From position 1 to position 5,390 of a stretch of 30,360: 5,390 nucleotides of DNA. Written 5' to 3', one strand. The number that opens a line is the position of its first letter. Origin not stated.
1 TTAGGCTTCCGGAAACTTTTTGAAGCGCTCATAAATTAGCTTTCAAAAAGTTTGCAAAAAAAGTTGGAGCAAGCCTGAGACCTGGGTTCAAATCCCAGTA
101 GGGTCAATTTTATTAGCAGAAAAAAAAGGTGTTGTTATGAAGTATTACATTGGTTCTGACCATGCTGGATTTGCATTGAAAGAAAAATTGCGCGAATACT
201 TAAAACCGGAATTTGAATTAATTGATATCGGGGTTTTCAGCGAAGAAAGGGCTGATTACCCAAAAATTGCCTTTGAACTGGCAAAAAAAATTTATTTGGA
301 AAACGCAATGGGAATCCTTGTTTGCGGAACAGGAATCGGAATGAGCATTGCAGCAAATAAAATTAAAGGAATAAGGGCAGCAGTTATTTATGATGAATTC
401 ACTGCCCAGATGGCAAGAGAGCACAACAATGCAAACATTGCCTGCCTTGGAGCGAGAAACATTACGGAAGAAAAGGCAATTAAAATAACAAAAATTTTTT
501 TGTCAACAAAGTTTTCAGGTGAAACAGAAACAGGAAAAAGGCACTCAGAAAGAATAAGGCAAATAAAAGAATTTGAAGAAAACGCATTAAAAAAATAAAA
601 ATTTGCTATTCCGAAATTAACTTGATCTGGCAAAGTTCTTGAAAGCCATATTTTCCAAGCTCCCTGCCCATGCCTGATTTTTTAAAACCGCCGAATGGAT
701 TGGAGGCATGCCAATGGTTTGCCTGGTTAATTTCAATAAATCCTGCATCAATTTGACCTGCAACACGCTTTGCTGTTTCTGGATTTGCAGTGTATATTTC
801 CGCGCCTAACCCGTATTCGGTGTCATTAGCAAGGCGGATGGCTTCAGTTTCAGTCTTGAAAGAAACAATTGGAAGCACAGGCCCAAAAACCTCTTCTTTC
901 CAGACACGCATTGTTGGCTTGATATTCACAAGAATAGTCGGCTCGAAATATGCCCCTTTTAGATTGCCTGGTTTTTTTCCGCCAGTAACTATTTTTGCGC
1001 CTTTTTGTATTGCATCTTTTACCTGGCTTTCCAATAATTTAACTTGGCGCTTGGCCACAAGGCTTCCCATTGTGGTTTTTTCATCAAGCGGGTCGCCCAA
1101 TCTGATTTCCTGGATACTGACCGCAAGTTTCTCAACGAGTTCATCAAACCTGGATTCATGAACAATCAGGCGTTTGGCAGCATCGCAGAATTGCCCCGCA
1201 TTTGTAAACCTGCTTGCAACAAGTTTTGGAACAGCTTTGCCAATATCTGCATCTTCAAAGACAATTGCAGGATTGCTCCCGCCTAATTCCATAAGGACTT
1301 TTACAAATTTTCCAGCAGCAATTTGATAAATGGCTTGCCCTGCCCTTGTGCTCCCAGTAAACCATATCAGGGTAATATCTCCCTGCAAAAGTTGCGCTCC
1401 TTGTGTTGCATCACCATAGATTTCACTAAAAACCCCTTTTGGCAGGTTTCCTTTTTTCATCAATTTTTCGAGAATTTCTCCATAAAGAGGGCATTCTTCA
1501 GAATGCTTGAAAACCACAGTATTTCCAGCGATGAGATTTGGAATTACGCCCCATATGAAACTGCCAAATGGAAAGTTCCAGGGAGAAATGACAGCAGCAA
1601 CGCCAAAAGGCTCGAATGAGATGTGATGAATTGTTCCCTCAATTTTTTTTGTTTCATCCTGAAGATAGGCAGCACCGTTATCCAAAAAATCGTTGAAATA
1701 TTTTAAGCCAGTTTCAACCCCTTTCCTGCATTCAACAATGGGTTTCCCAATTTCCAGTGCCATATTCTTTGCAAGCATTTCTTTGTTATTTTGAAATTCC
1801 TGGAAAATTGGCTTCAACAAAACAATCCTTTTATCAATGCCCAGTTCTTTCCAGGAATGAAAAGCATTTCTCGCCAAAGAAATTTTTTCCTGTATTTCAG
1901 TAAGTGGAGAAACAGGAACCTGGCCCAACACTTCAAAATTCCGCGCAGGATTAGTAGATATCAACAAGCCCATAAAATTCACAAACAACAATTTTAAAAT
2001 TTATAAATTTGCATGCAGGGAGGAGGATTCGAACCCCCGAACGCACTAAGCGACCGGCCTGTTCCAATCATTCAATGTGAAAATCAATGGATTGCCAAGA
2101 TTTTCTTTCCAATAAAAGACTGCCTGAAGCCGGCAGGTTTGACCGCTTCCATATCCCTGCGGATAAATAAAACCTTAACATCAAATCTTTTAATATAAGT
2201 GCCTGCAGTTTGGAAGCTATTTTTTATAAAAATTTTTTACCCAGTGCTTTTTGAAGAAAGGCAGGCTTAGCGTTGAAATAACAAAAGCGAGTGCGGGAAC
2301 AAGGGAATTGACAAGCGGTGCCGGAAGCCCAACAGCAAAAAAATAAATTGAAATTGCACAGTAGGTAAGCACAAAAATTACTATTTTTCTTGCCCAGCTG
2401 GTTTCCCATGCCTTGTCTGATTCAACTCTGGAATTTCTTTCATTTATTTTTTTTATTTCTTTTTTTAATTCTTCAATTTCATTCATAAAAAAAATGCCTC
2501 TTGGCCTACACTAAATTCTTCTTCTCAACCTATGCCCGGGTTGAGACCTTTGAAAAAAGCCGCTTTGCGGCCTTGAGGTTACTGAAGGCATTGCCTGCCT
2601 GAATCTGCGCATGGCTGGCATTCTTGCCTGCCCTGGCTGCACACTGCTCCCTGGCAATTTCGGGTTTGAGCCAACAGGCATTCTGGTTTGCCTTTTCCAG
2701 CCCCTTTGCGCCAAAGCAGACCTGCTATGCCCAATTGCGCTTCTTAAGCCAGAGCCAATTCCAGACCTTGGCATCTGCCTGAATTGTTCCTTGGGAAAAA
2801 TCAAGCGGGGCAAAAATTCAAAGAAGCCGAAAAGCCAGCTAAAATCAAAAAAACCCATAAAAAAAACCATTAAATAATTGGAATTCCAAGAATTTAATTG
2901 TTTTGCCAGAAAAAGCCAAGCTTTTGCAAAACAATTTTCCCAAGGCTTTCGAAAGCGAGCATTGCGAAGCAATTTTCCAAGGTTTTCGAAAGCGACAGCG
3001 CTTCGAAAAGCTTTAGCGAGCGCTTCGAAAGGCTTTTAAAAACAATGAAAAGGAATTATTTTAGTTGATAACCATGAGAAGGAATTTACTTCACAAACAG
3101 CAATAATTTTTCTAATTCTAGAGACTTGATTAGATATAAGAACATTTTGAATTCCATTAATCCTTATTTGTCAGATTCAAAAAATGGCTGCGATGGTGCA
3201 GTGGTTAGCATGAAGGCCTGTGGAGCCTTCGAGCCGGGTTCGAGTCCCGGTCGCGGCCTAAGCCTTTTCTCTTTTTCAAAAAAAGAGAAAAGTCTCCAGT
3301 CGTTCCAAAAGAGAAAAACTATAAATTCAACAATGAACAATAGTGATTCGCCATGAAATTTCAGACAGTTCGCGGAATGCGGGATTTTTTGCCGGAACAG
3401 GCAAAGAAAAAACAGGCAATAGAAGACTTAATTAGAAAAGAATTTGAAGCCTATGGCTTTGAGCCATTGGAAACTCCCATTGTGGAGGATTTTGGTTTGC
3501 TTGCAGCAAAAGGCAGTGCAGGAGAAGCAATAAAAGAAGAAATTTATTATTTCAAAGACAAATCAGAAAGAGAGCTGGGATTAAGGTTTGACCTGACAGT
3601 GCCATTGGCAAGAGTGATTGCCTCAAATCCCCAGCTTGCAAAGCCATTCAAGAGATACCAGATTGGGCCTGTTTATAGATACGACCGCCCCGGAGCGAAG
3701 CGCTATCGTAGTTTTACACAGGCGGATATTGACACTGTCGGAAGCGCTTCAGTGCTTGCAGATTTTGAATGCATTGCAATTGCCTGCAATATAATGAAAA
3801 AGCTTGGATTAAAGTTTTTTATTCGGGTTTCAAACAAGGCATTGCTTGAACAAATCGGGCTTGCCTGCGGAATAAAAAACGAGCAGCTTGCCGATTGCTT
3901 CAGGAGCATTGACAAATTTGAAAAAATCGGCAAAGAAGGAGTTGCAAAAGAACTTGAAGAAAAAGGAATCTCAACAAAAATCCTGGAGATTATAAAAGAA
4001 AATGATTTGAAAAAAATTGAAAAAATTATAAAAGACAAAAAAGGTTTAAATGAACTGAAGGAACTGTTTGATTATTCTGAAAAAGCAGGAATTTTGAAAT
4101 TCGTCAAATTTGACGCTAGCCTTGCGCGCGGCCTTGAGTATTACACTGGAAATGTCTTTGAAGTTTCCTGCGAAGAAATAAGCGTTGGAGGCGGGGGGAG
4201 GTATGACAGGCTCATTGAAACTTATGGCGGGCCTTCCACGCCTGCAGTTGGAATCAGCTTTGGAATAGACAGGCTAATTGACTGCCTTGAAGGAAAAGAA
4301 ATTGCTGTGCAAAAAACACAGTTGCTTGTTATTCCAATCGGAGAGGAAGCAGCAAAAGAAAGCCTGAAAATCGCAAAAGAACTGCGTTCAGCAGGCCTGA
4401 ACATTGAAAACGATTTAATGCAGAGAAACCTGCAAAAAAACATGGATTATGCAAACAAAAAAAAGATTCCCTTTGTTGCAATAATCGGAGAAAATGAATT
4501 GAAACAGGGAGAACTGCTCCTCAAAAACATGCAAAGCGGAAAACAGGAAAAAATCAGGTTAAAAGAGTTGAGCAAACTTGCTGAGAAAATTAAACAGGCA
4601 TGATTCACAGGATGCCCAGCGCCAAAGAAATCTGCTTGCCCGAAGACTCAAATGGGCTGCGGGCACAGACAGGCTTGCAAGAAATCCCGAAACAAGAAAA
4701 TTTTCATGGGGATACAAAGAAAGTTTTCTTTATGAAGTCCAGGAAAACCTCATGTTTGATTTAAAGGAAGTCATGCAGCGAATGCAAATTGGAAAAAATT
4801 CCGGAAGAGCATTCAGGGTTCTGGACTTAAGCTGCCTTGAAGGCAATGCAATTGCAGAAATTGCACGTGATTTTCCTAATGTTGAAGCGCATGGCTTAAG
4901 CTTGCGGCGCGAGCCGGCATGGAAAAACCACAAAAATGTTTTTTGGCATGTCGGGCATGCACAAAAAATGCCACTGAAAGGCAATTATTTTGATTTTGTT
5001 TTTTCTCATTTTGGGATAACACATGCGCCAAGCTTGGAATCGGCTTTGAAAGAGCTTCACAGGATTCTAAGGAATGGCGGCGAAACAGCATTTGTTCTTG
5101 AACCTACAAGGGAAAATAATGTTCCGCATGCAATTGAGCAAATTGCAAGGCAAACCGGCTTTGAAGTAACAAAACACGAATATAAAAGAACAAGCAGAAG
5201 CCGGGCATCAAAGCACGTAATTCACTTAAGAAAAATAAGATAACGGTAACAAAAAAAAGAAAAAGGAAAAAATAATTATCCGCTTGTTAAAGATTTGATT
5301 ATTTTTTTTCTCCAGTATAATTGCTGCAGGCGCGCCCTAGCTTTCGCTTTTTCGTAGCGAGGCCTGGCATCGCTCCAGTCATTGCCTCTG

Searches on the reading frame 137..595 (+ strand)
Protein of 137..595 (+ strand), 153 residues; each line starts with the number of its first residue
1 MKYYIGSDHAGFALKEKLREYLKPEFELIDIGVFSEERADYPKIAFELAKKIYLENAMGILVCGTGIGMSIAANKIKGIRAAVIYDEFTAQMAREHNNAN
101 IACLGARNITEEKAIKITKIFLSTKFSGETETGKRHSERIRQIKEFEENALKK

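Call 8: search_protein_families(library=pfam, proteins=[window:137-595:+], max_evalue=0.01)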
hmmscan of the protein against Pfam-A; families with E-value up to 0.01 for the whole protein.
window:137-595:+ (153 aa): 1 family
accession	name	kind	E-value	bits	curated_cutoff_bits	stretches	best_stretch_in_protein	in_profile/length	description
PF02502.23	LacAB_rpiB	-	2.3e-50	170.6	24.7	1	4-143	2-138/138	Ribose/Galactose Isomerase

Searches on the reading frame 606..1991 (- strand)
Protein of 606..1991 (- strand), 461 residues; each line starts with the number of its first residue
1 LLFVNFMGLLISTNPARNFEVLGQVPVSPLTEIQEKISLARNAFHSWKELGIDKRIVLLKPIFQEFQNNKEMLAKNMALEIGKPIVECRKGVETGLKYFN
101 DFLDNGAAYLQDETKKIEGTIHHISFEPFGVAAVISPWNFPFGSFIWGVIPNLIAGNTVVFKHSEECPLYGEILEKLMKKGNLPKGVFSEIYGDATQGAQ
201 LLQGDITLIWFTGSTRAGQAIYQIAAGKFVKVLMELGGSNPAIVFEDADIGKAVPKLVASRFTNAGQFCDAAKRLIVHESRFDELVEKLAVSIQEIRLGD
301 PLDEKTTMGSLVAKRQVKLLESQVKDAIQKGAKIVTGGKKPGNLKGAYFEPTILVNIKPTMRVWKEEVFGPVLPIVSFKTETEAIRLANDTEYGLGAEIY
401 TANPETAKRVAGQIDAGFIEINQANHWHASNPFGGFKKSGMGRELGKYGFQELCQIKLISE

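Call 8: search_protein_families(library=pfam, proteins=[window:606-1991:-], max_evalue=0.01)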
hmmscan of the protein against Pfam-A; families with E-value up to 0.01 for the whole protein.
window:606-1991:- (461 aa): 1 family
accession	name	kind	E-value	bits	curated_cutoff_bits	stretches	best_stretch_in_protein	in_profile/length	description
PF00171.27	Aldedh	-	4e-138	461.3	23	1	12-458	11-460/461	Aldehyde dehydrogenase family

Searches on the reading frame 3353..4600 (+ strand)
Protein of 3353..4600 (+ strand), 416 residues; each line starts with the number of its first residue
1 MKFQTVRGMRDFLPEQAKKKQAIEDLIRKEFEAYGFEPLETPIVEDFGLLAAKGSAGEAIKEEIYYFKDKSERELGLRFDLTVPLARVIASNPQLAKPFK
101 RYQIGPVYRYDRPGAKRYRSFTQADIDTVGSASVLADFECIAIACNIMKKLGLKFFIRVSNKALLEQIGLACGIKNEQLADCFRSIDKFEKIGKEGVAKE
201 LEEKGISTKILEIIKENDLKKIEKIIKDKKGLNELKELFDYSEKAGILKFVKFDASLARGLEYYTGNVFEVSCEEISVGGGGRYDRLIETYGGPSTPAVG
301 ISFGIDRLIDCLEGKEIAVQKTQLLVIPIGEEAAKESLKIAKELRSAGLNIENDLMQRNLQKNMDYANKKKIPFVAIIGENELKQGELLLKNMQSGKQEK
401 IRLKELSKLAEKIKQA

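Call 8: search_protein_families(library=pfam, proteins=[window:3353-4600:+], max_evalue=0.01)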
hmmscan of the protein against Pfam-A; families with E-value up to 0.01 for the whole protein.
window:3353-4600:+ (416 aa): 5 families
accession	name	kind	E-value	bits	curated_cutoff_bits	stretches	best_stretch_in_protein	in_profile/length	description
PF13393.11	tRNA-synt_His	-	1.4e-42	146.5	25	1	8-308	1-308/308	Histidyl-tRNA synthetase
PF03129.25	HGTP_anticodon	-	6.7e-19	68.3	21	1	323-409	1-90/94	Anticodon binding domain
PF01409.25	tRNA-synt_2d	-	7.8e-06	26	19.8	1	21-160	20-163/246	tRNA synthetases class II core domain (F)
PF00587.30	tRNA-synt_2b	-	9.4e-06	26.2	29.3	1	65-195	1-110/179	tRNA synthetase class II core domain (G, H, P, S and T)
PF00152.25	tRNA-synt_2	-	0.0004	20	25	0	14-151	19-140/308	tRNA synthetases class II (D, K and N)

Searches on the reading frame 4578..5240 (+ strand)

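Call 8: search_protein_families(library=pfam, proteins=[window:4578-5240:+], max_evalue=0.01)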
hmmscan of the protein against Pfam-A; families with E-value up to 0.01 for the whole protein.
window:4578-5240:+ (221 aa): 7 families
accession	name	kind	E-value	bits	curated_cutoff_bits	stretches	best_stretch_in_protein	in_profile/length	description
PF08241.18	Methyltransf_11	-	1.9e-12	48.1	21.2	1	82-171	1-94/95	Methyltransferase domain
PF13649.12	Methyltransf_25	-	2e-10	41.7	27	1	81-168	1-97/97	Methyltransferase domain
PF13847.12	Methyltransf_31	-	1.6e-07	31.5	27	1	79-191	5-127/145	Methyltransferase domain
PF13489.12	Methyltransf_23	-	6.4e-07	29.7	27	1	24-180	7-123/164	Methyltransferase domain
PF01209.24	Ubie_methyltran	-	3e-06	27.2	20.1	1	117-178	96-156/233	ubiE/COQ5 methyltransferase family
PF08242.18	Methyltransf_12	-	1.2e-05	26.4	30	1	82-168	1-96/98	Methyltransferase domain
PF05148.21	Methyltransf_8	-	0.0066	16.8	27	0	46-201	44-184/219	Hypothetical methyltransferase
